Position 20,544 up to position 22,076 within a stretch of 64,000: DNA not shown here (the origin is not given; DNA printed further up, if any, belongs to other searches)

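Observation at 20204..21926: Unrecognisable two-gene module (410-aa W-x-x-A-G-F repeat protein + 103-aa acidic protein) embedded between defence systems: candidate novel system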

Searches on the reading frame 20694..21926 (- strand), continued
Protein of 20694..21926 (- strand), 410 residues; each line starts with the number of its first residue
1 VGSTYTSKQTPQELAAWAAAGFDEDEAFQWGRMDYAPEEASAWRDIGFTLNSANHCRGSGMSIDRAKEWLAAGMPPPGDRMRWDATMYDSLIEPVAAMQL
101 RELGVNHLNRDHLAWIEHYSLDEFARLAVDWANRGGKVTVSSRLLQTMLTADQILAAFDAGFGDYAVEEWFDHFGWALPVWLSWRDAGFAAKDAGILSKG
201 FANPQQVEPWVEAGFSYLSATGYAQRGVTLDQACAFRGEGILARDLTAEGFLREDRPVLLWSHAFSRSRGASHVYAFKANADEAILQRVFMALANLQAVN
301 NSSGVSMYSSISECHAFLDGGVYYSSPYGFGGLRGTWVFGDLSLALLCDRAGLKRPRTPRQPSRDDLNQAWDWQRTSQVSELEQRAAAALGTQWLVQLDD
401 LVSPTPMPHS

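Call 53: search_protein_families(library=pfam, alignment_id=A5, max_evalue=0.001)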
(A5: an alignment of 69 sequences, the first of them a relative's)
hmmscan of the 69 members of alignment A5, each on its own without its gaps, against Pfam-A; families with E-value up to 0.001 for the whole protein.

A. member 1, P0011 (1555 aa): 10 families
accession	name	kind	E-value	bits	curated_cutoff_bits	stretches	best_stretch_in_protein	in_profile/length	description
PF00580.27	UvrD-helicase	-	1.3e-60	205.9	23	1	907-1182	4-267/271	UvrD/REP helicase N-terminal domain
PF00069.31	Pkinase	-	3.2e-37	128.8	31.7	1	88-300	44-258/263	Protein kinase domain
PF13361.12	UvrD_C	-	2.3e-33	116.5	25.6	1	1191-1523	4-347/350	UvrD-like helicase C-terminal domain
PF07714.23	PK_Tyr_Ser-Thr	-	8.5e-23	81.4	23.1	1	72-301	29-256/258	Protein tyrosine and serine/threonine kinase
PF13245.12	AAA_19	-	6.8e-22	78.5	25.1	1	913-1171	8-134/134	AAA domain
PF13538.12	UvrD_C_2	-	1.1e-10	41.7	27.4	1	1469-1522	3-52/52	UvrD-like helicase C-terminal domain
PF13087.12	AAA_12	-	1e-05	25.6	27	0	1455-1522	138-191/195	AAA domain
PF13086.12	AAA_11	-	5e-05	23.6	27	1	902-969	3-74/257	AAA domain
PF03109.22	ABC1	-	8.1e-05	22.3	22.9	1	123-215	147-232/244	ABC1 atypical kinase-like domain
PF14531.12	Kinase-like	-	0.00019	21.2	25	1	163-293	160-289/289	Kinase-like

B. families by the number of members that match (of 69 scanned): 74 families (the first 25 are shown)
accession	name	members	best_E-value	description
PF25296.1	Decapeptide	16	1e-12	Decapeptide repeat region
PF00069.31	Pkinase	12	2e-45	Protein kinase domain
PF07714.23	PK_Tyr_Ser-Thr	12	6.5e-31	Protein tyrosine and serine/threonine kinase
PF03109.22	ABC1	9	1.2e-06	ABC1 atypical kinase-like domain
PF01636.29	APH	6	3.1e-08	Phosphotransferase enzyme family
PF14531.12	Kinase-like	6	2.2e-07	Kinase-like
PF06293.20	Kdo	6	3.4e-06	Lipopolysaccharide kinase (Kdo/WaaP) family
PF17667.7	Pkinase_fungal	5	1.7e-06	Fungal protein kinase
PF25173.1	Beta-prop_WDR3_1st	2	1.3e-67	WDR3 first beta-propeller domain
PF00580.27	UvrD-helicase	2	1.3e-60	UvrD/REP helicase N-terminal domain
PF25174.1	Beta-prop_THOC3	2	3.7e-54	THOC3 beta-propeller domain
PF00575.29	S1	2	1.5e-45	S1 RNA binding domain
PF24807.1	WD40_CDC20-Fz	2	4e-40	CDC20/Fizzy WD40 domain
PF13361.12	UvrD_C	2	3.1e-37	UvrD-like helicase C-terminal domain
PF23414.1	Beta-prop_EML_2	2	1.8e-35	Echinoderm microtubule-associated protein second beta-propeller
PF10391.15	DNA_pol_lambd_f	2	0.00014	Fingers domain of DNA polymerase lambda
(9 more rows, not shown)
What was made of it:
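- It is reused in kinases, UvrD helicases, WD40, S1 and MerR proteins (call 53). The repeat is a general adaptor found in many signalling proteins (call 53).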

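Call 60: search_protein_families(library=pfam, alignment_id=A7, max_evalue=0.01)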
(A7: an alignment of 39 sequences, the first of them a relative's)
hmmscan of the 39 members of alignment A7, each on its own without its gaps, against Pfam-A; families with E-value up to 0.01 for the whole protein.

A. member 1, P0017 (461 aa): 0 families

B. families by the number of members that match (of 39 scanned): 29 families (the first 25 are shown)
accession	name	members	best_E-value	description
PF10391.15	DNA_pol_lambd_f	3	0.0011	Fingers domain of DNA polymerase lambda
PF22552.1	TY-Chap3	2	2.9e-15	T3SS (YopN, CesT) and YbjN peptide-binding chaperone 3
PF00805.28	Pentapeptide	1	2.6e-75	Pentapeptide repeats (8 copies)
PF20208.3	ARPP-1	1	4.3e-51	ARG and Rhodanese-Phosphatase-superfamily-associated Protein domain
PF03747.19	ADP_ribosyl_GH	1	5.8e-46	ADP-ribosylglycohydrolase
PF13576.12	Pentapeptide_3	1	5.5e-33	Pentapeptide repeats (9 copies)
PF13599.13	Pentapeptide_4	1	1.2e-28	Pentapeptide repeat region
PF13328.12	HD_4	1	3.8e-21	HD domain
PF22551.1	TY-Chap1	1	5.6e-16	T3SS (YopN, CesT) and YbjN peptide-binding chaperone 1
PF00782.25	DSPc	1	1.6e-12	Dual specificity phosphatase, catalytic domain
PF13424.12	TPR_12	1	3.1e-12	Tetratricopeptide repeat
PF13181.12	TPR_8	1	1.1e-11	Tetratricopeptide repeat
PF07719.23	TPR_2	1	1.3e-10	Tetratricopeptide repeat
PF25296.1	Decapeptide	1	1.8e-10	Decapeptide repeat region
PF00515.34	TPR_1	1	2.9e-09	Tetratricopeptide repeat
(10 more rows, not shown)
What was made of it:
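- Closest known: Tandem helix-hairpin-helix arrays. Same: Weak sub-threshold PF10391 hits occur in 5 relatives (calls 53, 60).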

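Call 66: search_dna_similar(query=window:20694-21926:-, collection=phages, mode=protein, max_evalue=0.001)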
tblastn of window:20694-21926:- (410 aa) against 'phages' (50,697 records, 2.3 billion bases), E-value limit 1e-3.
No match.
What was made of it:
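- Tried and rejected: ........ phages (call 66).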

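Call 67: search_dna_similar(query=window:20694-21926:-, collection=plasmids, mode=protein, max_evalue=0.001)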
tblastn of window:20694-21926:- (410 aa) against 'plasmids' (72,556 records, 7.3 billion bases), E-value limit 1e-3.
Records with a match: 1; places in all: 1; records where one place covers at least 80% of the query: 0.
Best place of each record, by identity: <60% 1.
By first word of the organism name: Nonomuraea 1.
By predicted mobility (MOB-suite, as given by PLSDB): non-mobilizable 1.
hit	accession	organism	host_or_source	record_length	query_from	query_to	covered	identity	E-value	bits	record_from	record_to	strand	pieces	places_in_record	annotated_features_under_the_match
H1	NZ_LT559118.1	Nonomuraea gerenzanensis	-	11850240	3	237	57%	28.1%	1e-3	49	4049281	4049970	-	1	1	none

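Call 68: find_related_loci(query=A8, collection=metagenome_contigs, flank=10000)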
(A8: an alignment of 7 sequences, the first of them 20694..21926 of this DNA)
Query A8 (410 aa) in metagenome_contigs; peptide patterns used: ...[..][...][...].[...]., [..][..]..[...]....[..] (x = any residue, [..] = any of these).
151 stretches matched a pattern, but none encodes a relative of the query by tblastn (E <= 1e-3).

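Call 69: find_related_loci(query=A8, collection=viral_contigs, flank=10000)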
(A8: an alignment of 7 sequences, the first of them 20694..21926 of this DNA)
Query A8 (410 aa) in viral_contigs; peptide patterns used: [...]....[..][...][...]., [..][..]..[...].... (x = any residue, [..] = any of these).
16 stretches matched a pattern, but none encodes a relative of the query by tblastn (E <= 1e-3).

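Call 72: find_encoding_contigs(protein=P0008, flank=10000)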
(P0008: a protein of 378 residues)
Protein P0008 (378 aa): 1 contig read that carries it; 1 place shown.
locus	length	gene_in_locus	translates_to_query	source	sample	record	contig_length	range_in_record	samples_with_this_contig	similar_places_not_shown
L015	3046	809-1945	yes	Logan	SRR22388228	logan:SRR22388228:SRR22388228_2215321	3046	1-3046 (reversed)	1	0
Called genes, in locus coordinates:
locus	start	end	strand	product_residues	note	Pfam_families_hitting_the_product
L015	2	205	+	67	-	?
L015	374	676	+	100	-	-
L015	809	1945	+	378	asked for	-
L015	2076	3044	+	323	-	?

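Call 73: find_encoding_contigs(protein=P0009, flank=10000)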
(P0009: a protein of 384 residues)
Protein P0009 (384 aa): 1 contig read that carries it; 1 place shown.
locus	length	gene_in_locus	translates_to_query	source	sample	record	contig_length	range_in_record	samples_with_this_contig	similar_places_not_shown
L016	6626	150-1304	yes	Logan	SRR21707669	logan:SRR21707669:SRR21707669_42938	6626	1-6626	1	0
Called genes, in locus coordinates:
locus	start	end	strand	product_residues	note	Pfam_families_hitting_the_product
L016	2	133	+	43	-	?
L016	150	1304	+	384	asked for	-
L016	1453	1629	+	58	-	-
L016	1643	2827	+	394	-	-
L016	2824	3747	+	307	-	PF14697:Fer4_21 (weak)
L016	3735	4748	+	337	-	PF13187:Fer4_9 (faint), PF25160:LdpA_Fe-S-bd (faint), PF13484:Fer4_16 (faint), PF00037:Fer4, PF12838:Fer4_7 (weak)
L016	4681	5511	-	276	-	PF02086:MethyltransfD12 (faint), PF01555:N6_N4_Mtase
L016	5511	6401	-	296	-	PF01555:N6_N4_Mtase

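Call 74: search_protein_families(library=padloc, proteins=[L015:374-676:+, L015:2076-3044:+, L016:1643-2827:+, L016:2824-3747:+, L016:3735-4748:+, L012:8123-9322:-, L006:10648-11979:+, L006:11958-13355:+, L012:228-1970:-, L012:12173-15232:-], max_evalue=0.001)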
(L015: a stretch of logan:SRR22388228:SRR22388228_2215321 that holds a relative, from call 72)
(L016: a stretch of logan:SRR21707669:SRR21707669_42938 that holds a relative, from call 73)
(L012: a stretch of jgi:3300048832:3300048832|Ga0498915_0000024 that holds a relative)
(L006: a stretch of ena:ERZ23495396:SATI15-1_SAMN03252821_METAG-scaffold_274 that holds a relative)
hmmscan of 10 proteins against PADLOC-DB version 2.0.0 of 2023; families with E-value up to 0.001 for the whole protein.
L015:374-676:+ (100 aa): 0 families

L015:2076-3044:+ (323 aa): 0 families

L016:1643-2827:+ (394 aa): 0 families

L016:2824-3747:+ (307 aa): 0 families

L016:3735-4748:+ (337 aa): 0 families

L012:8123-9322:- (399 aa): 2 families
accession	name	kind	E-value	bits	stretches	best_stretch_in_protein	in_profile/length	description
PDLC04916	PDC-S11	-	1.4e-10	38.7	1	14-214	14-181/358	-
PDLC04915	PDC-S11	-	9.8e-05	19.8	1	71-205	61-183/379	-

L006:10648-11979:+ (443 aa): 0 families

L006:11958-13355:+ (465 aa): 0 families

L012:228-1970:- (580 aa): 0 families

L012:12173-15232:- (1019 aa): 26 families (the best 25 are shown)
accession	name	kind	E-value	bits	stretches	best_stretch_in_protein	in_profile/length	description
PDLC00278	PtuA1|PtuA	-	5.1e-10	37.2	1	1-44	1-44/436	AAA ATPase domain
PDLC03859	LmuB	-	6.5e-09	33.5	0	524-932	374-589/611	-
PDLC00271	PtuA1|PtuA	-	1.4e-08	32.7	1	1-47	1-47/421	AAA ATPase domain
PDLC00310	PtuA1|PtuA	-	4.2e-08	30.7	1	1-43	1-43/443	AAA ATPase domain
PDLC00267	PtuA1|PtuA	-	7.5e-07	26.6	1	1-42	1-42/438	AAA ATPase domain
PDLC00311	PtuA1|PtuA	-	7.8e-07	26.4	1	1-44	1-44/455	AAA ATPase domain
PDLC04135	mad3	-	2.7e-06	25.2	0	657-935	194-331/374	mads_3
PDLC02979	AriA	-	2.8e-06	25.4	1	1-42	1-42/373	-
PDLC00102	GajA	-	5.6e-06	23.1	1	1-42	1-42/532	AAA ATPase domain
PDLC04213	HEC-02A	-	1.1e-05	23.2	1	1-42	1-42/337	-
PDLC00299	PtuA1|PtuA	-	2e-05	21.7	0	2-47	54-99/535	AAA ATPase domain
PDLC00096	GajA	-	2.6e-05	21.2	1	1-50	1-51/630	AAA ATPase domain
PDLC02913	ATPase_I-A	-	2.8e-05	21.4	0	2-47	53-98/508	-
PDLC00277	PtuA1|PtuA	-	7.7e-05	20.1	1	1-50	1-50/423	AAA ATPase domain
PDLC00091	GajA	-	9.3e-05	19.4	1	1-49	1-50/627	AAA ATPase domain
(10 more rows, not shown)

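Call 77: list_cluster_members(proteins=[P0002, P0003, P0005, P0006, P0090, P0079, P0157, P0059, P0110, P0156])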
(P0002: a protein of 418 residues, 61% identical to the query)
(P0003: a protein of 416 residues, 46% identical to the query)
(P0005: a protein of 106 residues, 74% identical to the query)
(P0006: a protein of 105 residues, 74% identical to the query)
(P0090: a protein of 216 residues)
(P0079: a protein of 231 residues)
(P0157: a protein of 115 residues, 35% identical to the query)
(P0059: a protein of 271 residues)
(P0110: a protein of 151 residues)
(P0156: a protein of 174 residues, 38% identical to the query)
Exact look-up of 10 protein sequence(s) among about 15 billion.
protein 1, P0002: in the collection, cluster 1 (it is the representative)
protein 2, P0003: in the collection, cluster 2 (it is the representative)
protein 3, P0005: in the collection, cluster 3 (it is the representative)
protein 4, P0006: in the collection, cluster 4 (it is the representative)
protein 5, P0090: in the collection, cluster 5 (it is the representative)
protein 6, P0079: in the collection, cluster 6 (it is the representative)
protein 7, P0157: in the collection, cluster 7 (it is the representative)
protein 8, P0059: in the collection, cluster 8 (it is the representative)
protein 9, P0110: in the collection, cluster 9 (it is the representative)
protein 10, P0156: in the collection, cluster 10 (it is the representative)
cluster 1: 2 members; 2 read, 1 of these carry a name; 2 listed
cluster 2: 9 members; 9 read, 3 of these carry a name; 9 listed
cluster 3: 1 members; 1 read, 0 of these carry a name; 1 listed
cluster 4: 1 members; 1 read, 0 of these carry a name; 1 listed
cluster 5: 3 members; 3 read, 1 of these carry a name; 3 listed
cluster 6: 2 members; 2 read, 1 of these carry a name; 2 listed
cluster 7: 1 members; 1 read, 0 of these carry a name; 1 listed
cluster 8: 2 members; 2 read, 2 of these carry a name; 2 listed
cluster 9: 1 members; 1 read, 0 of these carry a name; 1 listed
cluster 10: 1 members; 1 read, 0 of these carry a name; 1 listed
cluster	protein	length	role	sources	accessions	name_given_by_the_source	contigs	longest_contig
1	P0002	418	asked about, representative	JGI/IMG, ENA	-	hypothetical protein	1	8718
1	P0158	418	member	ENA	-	-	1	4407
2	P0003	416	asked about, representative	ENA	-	-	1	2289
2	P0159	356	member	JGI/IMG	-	hypothetical protein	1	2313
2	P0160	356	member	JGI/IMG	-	hypothetical protein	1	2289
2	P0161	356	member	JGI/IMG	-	hypothetical protein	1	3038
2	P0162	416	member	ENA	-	-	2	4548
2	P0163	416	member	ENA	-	-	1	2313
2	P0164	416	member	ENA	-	-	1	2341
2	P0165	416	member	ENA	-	-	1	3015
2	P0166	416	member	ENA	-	-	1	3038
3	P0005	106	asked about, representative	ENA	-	-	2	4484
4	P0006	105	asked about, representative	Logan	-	-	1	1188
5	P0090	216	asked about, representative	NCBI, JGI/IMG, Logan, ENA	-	-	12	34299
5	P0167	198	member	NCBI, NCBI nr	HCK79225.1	MAG TPA: hypothetical protein DHW34_04325 [Actinobacteria bacterium] | hypothetical protein [Actinomycetota bacterium]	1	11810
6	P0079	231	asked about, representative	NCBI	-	-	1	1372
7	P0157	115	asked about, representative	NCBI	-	-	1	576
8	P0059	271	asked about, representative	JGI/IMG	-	hypothetical protein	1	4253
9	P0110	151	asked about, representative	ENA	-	-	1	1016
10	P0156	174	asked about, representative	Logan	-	-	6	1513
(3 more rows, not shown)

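Call 78: find_encoding_contigs(protein=P0162, flank=10000)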
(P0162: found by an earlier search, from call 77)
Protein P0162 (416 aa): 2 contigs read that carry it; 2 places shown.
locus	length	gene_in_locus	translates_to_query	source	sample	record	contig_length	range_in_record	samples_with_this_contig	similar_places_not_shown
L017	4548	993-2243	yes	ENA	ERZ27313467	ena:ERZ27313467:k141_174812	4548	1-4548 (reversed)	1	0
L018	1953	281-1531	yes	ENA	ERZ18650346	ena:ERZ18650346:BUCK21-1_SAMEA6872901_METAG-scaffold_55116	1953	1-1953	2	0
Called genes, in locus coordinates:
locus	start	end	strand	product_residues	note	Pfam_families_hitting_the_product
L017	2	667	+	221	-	?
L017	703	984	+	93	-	-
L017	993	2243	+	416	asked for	-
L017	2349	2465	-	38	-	-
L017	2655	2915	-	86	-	-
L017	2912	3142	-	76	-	-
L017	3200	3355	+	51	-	-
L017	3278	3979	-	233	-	-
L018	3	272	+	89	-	?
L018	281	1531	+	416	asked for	-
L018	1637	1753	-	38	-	-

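Call 83: fold_search(model_id=the predicted structure, library=viral)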
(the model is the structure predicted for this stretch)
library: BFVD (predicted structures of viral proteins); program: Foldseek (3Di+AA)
matches with E <= 10: 90; with E <= 0.001: 0
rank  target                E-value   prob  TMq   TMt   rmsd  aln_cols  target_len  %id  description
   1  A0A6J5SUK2            4.0e-02  0.08  0.09  0.08  28.5       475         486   12  Caudovirus, tape measure, N-terminal [uncultured Caudovirales phage]
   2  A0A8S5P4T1            4.5e-01  0.09  0.17  0.12  36.3       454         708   11  Minor tail protein [Siphoviridae sp. ctQtc11]
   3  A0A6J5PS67            5.2e-01  0.05  0.11  0.11  30.9       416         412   14  Uncharacterized protein [uncultured Caudovirales phage]
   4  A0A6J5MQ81            6.0e-01  0.03  0.09  0.08  39.1       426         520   10  Uncharacterized protein [uncultured Caudovirales phage]
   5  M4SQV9                6.3e-01  0.05  0.08  0.05  17.5       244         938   15  (no name in the UniProt tables at hand)
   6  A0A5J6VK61            7.4e-01  0.51  0.28  0.25   9.4       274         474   14  Uncharacterized protein [Megaviridae environmental sample]
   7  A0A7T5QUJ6            7.4e-01  0.04  0.12  0.07  32.2       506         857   11  (no name in the UniProt tables at hand)
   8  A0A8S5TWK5            8.6e-01  0.12  0.14  0.10  16.3       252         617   16  Minor tail protein [Siphoviridae sp. ctcx61]
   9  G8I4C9                9.5e-01  0.03  0.10  0.05  26.6       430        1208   13  Tapemeasure protein [Mycobacterium phage DS6A]
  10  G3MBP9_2              1.1e+00  0.03  0.12  0.06  24.2       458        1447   13  Gp183 [Bacillus phage G]
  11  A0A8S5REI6            1.1e+00  0.06  0.09  0.16  14.7       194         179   16  Tail tape measure protein [virus sp. ctkyY8]
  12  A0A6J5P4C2            1.2e+00  0.08  0.16  0.06  25.5       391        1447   15  Uncharacterized protein [uncultured Caudovirales phage]
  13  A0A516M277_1          1.2e+00  0.02  0.10  0.05  29.5       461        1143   13  (no name in the UniProt tables at hand)
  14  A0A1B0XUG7            1.4e+00  0.04  0.11  0.10  20.9       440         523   14  (no name in the UniProt tables at hand)
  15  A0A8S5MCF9            1.5e+00  0.02  0.09  0.05  36.1       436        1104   13  Minor tail protein [Siphoviridae sp. ctG7D9]
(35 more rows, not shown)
